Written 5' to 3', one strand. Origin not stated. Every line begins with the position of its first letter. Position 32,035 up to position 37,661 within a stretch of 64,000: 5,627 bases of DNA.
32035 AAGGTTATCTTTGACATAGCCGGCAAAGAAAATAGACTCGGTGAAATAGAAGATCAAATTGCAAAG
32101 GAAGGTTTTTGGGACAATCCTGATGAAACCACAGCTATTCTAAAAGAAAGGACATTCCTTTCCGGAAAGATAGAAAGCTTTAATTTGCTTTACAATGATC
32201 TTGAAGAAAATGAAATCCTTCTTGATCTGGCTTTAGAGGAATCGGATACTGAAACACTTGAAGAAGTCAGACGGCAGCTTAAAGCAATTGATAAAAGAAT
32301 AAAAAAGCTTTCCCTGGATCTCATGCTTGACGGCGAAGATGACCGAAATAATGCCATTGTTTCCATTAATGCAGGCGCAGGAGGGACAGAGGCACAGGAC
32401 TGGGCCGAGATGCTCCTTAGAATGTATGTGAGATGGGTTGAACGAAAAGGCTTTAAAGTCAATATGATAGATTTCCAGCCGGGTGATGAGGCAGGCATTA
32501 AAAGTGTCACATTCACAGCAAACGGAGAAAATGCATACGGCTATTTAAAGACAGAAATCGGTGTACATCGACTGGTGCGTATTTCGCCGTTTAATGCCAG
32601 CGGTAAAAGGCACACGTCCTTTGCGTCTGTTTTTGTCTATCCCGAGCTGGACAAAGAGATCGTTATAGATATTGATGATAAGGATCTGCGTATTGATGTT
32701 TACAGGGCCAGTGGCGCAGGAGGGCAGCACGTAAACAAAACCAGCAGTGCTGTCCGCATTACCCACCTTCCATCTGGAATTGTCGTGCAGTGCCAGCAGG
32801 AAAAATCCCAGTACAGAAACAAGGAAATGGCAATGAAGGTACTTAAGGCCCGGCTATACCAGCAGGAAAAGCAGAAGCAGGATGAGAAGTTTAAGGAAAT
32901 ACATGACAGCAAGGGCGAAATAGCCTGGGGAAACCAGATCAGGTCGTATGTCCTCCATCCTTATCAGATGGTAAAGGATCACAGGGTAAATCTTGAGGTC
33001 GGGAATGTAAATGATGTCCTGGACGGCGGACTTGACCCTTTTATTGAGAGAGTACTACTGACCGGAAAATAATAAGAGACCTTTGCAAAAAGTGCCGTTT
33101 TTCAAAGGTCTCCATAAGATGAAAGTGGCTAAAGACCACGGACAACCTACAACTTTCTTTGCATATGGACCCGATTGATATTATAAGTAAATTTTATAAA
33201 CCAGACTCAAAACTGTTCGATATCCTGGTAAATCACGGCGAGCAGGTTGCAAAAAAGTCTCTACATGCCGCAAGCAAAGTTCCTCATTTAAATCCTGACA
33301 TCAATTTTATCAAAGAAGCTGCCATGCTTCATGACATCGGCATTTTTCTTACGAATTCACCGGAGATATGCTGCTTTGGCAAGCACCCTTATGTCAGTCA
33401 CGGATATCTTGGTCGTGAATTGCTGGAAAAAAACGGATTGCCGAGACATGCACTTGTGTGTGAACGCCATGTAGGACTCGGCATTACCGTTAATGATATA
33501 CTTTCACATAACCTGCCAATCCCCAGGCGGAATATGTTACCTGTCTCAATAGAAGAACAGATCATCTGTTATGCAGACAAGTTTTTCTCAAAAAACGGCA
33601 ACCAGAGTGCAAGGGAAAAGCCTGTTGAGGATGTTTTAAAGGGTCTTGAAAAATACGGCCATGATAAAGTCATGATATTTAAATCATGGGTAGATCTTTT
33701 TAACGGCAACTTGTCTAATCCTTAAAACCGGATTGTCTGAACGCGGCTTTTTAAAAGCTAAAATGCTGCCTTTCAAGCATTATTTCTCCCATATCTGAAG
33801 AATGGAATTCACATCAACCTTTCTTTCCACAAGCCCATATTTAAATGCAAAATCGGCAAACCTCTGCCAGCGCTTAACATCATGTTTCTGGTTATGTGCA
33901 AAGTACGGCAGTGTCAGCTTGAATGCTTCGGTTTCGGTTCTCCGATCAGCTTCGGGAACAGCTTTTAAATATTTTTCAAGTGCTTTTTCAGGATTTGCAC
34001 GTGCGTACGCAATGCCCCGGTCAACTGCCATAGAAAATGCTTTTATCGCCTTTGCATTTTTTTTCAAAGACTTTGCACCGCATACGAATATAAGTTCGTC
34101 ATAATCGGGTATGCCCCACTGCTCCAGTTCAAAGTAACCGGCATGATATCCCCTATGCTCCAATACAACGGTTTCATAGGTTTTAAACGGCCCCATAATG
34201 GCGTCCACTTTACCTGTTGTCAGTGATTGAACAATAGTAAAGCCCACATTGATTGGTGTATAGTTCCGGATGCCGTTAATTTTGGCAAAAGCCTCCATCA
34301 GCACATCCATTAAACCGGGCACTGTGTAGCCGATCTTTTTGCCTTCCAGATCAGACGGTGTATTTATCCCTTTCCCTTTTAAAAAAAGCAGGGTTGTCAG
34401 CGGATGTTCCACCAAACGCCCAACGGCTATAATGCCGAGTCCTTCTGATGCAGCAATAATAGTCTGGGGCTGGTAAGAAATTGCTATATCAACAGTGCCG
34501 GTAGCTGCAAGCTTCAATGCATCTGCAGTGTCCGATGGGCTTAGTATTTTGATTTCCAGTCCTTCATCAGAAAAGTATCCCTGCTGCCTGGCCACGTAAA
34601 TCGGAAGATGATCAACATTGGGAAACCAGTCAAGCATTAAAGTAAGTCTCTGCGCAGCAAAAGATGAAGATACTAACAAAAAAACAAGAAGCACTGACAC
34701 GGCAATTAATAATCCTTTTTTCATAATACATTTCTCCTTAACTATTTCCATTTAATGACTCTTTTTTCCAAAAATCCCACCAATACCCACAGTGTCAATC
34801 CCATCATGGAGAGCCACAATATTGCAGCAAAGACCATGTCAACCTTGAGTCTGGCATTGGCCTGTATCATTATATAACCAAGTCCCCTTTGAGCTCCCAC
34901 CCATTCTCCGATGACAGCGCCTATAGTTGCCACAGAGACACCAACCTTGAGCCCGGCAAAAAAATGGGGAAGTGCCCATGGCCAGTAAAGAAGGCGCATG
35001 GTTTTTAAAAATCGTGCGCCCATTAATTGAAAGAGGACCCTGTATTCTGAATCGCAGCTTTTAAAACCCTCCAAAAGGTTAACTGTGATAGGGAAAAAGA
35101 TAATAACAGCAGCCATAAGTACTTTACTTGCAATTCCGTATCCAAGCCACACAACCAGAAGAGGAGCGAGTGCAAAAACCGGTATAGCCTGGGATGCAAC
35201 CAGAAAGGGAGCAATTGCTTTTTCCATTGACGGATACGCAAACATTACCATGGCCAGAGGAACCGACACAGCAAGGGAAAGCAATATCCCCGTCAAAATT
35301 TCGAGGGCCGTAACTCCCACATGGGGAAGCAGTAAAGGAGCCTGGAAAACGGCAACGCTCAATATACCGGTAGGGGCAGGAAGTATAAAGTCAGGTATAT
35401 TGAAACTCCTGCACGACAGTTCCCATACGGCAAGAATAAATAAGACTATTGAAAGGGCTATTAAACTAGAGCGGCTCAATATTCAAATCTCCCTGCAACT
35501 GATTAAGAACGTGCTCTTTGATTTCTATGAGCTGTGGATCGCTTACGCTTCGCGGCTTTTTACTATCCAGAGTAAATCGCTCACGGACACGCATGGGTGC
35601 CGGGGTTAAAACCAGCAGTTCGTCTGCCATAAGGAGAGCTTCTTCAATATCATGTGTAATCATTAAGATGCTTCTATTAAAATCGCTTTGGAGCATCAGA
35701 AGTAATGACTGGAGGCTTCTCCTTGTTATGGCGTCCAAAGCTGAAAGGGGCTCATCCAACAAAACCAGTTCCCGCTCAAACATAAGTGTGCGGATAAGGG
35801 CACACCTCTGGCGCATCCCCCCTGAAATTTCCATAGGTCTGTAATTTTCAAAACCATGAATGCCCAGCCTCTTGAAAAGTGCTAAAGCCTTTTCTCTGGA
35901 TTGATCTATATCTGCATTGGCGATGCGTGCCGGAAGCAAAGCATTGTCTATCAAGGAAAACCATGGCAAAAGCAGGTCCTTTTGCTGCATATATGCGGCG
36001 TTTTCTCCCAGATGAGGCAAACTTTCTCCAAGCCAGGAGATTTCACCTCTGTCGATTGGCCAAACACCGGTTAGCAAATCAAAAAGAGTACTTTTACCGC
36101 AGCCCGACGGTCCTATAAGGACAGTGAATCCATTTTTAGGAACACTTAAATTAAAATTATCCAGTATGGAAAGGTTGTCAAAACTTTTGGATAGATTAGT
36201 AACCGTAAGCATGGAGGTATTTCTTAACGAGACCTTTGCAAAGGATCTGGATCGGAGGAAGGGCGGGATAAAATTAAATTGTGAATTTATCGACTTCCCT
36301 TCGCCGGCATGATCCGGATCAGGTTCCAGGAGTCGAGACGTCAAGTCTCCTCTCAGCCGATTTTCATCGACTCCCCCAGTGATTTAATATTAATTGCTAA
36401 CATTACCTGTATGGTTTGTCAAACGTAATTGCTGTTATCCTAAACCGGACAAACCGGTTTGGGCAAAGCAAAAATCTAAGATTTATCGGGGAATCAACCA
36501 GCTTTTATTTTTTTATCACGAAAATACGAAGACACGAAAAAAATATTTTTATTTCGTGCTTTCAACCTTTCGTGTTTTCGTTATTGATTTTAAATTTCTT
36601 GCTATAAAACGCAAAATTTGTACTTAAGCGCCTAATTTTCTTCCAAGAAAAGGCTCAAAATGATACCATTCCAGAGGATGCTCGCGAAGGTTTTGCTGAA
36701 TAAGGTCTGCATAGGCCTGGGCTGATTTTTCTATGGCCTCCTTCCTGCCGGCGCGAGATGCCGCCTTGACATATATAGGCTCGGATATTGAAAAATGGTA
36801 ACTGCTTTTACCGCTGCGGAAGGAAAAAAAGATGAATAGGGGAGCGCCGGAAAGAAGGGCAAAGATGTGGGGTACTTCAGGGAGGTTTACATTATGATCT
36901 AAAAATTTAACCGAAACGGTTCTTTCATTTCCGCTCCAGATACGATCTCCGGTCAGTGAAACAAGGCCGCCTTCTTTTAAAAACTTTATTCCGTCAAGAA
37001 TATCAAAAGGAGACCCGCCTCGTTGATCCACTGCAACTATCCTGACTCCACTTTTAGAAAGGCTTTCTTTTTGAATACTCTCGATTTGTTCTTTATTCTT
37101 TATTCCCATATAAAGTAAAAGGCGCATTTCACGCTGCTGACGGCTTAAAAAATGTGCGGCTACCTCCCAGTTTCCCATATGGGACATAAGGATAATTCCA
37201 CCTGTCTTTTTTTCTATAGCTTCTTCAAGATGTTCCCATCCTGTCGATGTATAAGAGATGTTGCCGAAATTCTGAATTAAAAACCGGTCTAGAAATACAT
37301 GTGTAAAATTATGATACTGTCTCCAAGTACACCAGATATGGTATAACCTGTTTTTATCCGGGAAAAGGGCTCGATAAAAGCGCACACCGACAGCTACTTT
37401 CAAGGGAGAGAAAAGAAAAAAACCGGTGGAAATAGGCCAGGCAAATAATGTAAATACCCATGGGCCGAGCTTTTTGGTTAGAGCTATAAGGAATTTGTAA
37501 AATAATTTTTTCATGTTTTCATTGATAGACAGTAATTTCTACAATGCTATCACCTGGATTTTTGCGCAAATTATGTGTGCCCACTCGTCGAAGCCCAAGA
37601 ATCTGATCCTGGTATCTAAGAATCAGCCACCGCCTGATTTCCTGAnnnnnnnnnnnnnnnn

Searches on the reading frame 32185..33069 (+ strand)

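Call 31: search_protein_families(library=pfam, proteins=[window:32185-33069:+], max_evalue=1e-8)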
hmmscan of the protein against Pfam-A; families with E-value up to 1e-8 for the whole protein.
window:32185-33069:+ (295 aa): 2 families
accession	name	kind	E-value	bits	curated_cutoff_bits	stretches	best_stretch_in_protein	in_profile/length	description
PF03462.23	PCRF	-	7.3e-50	169.9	24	1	5-149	50-194/194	PCRF domain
PF00472.26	RF-1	-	2.2e-45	153.8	35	1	158-267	2-116/116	RF-1 domain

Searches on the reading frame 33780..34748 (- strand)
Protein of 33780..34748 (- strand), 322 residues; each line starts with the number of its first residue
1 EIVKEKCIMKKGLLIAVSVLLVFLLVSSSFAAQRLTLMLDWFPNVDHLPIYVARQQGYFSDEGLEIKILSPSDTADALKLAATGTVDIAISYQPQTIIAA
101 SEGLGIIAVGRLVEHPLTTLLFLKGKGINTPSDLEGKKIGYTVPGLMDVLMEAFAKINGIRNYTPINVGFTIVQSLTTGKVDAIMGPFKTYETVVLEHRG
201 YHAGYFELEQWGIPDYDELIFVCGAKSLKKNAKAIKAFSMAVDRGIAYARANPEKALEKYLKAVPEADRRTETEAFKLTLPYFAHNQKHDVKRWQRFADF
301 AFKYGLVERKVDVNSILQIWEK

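Call 30: search_protein_families(library=pfam, proteins=[window:33780-34748:-], max_evalue=1e-8)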
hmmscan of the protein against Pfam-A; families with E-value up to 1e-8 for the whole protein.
window:33780-34748:- (322 aa): 1 family
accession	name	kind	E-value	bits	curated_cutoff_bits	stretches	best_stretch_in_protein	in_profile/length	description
PF09084.16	NMT1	-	5.8e-61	206.6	20.5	1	44-256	1-216/216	NMT1/THI5 like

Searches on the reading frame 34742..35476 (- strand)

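Call 31: search_protein_families(library=pfam, proteins=[window:34742-35476:-], max_evalue=1e-8)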
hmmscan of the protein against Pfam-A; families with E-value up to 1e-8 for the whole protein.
window:34742-35476:- (244 aa): 1 family
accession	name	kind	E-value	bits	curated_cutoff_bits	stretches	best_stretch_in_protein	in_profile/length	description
PF00528.27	BPD_transp_1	-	4.7e-23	82.3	26.4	1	75-241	9-183/184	Binding-protein-dependent transport system inner membrane component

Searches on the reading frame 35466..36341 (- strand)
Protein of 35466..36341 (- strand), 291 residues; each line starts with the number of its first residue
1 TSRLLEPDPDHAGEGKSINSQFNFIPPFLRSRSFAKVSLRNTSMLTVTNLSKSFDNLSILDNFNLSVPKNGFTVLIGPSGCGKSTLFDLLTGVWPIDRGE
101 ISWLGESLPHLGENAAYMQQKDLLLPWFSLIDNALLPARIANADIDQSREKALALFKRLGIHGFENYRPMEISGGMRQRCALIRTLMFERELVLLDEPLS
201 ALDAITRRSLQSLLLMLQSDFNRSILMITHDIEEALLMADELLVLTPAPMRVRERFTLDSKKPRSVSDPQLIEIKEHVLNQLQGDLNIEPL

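Call 31: search_protein_families(library=pfam, proteins=[window:35466-36341:-], max_evalue=1e-8)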
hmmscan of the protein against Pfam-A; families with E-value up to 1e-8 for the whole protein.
window:35466-36341:- (291 aa): 1 family
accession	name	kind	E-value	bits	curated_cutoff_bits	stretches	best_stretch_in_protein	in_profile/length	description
PF00005.33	ABC_tran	-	2.1e-25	90.4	25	1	60-199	1-136/137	ABC transporter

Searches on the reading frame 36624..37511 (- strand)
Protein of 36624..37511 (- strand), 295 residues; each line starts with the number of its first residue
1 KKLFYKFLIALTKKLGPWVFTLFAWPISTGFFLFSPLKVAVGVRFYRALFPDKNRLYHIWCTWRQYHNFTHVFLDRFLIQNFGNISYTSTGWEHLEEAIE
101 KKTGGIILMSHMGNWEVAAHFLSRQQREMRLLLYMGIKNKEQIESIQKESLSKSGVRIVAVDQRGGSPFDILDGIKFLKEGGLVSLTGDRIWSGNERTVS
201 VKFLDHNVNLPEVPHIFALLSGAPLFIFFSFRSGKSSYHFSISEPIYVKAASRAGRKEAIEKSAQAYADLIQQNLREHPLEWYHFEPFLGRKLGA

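Call 31: search_protein_families(library=pfam, proteins=[window:36624-37511:-], max_evalue=1e-8)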
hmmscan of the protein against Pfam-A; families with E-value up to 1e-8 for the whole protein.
window:36624-37511:- (295 aa): 1 family
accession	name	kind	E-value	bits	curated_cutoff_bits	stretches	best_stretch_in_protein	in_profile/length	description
PF03279.18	Lip_A_acyltrans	-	7.2e-14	52.1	22.3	1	89-286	107-290/295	Bacterial lipid A biosynthesis acyltransferase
